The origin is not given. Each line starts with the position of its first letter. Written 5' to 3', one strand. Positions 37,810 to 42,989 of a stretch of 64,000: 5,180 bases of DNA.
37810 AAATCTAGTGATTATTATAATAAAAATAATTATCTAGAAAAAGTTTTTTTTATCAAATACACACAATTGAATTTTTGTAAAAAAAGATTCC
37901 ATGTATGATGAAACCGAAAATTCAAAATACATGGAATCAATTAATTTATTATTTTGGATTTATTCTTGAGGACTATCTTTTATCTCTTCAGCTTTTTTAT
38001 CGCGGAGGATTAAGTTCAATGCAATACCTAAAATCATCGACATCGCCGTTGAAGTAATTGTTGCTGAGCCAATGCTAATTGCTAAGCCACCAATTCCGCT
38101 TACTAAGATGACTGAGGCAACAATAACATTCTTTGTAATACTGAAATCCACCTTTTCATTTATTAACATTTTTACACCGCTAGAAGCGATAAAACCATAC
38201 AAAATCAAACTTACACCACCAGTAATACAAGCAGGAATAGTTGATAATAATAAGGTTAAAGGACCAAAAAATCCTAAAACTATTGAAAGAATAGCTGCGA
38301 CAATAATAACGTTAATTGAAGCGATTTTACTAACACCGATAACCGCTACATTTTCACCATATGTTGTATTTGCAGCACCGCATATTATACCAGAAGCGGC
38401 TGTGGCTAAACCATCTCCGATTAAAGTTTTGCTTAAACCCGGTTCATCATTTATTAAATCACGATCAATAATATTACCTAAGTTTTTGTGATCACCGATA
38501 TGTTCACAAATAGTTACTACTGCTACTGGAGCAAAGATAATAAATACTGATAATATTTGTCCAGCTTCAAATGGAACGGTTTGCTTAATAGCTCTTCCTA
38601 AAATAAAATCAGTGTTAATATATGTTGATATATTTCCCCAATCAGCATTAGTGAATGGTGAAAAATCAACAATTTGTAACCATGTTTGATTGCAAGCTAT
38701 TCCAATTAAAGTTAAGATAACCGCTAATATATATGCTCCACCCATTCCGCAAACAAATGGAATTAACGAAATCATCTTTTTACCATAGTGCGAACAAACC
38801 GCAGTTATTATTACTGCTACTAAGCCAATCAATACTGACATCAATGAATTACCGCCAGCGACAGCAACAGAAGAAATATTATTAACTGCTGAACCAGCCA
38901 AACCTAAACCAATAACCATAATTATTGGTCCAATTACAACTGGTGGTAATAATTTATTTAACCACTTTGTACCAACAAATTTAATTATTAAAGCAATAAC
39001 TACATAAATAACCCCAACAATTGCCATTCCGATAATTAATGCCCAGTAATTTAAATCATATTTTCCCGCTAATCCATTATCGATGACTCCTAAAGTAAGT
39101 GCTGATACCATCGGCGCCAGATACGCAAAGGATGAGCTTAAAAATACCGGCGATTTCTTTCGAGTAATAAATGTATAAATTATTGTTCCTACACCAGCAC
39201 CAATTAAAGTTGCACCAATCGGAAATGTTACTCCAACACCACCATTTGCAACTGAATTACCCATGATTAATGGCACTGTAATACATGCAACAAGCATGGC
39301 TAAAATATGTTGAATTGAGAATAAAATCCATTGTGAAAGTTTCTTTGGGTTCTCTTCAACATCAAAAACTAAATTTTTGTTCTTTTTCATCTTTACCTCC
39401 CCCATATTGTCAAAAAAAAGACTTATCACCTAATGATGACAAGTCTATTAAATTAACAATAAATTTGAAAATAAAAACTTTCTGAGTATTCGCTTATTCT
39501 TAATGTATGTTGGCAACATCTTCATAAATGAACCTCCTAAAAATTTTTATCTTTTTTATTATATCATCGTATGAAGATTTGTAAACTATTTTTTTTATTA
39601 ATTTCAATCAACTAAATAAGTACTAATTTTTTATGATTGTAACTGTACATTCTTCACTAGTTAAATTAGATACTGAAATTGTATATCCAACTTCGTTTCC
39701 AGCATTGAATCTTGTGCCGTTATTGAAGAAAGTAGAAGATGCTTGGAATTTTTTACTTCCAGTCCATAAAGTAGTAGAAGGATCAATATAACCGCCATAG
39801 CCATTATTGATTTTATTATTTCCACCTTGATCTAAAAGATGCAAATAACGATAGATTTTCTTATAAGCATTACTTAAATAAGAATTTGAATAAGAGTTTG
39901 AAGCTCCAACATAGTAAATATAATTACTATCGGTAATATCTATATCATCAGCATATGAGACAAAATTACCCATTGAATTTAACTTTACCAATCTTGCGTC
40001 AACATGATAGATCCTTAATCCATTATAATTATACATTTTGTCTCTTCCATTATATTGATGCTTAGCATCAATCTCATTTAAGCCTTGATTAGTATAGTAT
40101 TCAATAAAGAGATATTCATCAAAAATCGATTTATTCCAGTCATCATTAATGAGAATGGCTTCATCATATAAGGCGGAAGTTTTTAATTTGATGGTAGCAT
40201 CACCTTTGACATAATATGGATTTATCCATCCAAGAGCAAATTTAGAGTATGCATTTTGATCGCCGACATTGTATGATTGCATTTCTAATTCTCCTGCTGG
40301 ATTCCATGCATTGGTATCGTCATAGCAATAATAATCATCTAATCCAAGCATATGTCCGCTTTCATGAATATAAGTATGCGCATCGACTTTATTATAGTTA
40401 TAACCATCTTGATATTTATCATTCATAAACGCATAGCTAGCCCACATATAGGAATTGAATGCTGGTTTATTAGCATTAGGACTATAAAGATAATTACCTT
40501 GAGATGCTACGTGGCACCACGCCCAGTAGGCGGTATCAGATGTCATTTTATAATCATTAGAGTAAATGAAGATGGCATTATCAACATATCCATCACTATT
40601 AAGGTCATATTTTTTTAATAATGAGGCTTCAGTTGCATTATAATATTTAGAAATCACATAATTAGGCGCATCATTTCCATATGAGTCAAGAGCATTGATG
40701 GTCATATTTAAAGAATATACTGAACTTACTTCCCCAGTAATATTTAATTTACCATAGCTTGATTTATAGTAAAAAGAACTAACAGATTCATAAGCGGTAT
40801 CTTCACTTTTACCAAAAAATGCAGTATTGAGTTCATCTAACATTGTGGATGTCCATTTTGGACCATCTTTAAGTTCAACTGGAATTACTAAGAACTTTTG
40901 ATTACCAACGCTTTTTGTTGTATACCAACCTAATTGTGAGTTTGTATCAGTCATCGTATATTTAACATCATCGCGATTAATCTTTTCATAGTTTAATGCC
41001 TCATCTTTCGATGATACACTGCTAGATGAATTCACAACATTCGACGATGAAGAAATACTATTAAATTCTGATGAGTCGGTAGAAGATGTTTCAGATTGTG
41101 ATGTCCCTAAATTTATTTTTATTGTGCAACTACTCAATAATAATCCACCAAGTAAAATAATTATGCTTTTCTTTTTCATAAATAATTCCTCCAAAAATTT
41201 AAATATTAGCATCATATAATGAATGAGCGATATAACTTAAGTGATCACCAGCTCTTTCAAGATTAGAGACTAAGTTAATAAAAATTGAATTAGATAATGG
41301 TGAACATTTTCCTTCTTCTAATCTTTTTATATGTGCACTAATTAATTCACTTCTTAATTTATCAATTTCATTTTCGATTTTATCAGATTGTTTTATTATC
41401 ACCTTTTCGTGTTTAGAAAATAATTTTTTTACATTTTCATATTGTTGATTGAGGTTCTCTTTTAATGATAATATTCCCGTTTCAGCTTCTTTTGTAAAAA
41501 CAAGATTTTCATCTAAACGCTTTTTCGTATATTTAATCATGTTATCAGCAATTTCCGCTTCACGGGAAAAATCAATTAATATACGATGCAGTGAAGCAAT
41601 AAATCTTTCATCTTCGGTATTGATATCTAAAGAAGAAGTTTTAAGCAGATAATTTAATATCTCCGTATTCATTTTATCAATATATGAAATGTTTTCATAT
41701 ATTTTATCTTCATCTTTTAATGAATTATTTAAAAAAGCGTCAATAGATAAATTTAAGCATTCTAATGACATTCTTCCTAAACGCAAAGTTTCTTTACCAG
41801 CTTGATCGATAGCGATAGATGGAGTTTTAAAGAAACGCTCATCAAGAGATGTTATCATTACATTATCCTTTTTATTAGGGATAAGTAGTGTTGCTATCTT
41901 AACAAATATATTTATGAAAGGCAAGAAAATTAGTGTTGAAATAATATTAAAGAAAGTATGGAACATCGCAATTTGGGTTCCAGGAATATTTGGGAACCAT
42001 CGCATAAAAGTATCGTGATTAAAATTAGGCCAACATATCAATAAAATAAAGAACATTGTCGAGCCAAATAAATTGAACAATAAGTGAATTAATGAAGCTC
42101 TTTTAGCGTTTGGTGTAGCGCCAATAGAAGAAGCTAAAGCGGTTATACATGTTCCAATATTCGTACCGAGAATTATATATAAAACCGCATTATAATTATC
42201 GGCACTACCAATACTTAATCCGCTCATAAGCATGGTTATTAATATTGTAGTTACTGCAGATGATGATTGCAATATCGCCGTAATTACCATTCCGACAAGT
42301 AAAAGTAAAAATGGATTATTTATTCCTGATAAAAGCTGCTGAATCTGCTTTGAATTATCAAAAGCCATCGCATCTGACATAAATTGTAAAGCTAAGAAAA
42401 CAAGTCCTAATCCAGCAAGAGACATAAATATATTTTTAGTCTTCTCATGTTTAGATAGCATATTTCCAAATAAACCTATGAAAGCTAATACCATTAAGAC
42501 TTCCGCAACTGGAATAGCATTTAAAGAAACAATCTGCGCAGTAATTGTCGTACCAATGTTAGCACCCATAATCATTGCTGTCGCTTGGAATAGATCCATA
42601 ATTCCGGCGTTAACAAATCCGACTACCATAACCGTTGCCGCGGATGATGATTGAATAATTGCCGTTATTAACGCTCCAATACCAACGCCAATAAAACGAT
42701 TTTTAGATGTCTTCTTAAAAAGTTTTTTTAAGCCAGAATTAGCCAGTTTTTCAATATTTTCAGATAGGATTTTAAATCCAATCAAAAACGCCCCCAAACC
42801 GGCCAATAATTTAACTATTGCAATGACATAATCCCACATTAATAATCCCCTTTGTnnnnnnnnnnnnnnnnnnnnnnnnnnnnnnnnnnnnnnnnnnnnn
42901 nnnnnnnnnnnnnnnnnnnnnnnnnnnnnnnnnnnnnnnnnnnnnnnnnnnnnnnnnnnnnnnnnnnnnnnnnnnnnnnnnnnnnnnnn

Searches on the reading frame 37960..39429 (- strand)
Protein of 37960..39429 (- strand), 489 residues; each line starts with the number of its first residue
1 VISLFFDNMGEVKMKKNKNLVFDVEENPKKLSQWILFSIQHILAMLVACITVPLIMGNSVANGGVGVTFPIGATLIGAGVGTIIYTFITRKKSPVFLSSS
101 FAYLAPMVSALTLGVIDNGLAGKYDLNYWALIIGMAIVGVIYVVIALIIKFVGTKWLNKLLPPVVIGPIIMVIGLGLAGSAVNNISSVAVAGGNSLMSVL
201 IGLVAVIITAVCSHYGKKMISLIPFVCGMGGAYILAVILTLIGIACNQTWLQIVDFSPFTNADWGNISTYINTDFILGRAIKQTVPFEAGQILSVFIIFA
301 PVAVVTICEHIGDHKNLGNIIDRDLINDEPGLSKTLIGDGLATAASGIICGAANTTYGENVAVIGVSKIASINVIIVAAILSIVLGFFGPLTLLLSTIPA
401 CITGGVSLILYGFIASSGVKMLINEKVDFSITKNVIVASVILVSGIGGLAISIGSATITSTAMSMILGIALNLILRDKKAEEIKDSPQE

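Call 50: search_protein_families(library=pfam, proteins=[window:37960-39429:-], max_evalue=0.0001)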
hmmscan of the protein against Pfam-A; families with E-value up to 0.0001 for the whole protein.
window:37960-39429:- (489 aa): 1 family
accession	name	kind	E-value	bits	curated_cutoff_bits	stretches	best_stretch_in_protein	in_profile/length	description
PF00860.26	Xan_ur_permease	-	2.6e-70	237.5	27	1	33-450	2-385/389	Permease family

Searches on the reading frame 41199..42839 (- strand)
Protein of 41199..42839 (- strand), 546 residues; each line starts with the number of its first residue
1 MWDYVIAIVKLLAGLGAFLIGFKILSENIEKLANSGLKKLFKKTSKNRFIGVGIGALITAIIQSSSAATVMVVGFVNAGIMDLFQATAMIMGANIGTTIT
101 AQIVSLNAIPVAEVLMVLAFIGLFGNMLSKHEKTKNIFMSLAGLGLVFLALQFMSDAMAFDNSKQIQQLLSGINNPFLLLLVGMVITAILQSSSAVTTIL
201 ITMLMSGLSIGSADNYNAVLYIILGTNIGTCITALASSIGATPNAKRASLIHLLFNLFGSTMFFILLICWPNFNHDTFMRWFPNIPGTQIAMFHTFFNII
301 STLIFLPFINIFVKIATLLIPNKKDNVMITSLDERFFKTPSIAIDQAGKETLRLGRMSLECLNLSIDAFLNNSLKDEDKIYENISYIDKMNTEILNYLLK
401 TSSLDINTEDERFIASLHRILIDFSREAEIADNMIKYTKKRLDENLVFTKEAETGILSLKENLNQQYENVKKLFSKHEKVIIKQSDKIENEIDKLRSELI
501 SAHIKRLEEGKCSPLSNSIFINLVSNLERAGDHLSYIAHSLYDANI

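Call 15: search_protein_families(library=pfam, proteins=[window:41199-42839:-], max_evalue=0.00001)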
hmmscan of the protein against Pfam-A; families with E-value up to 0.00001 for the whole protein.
window:41199-42839:- (546 aa): 2 families
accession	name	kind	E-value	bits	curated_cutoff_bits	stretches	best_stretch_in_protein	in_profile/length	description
PF02690.20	Na_Pi_cotrans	-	1.2e-49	168.3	29.1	2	18-155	2-136/137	Na+/Pi-cotransporter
PF01895.24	PhoU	-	5.4e-15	56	23.5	2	457-539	2-87/89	PhoU domain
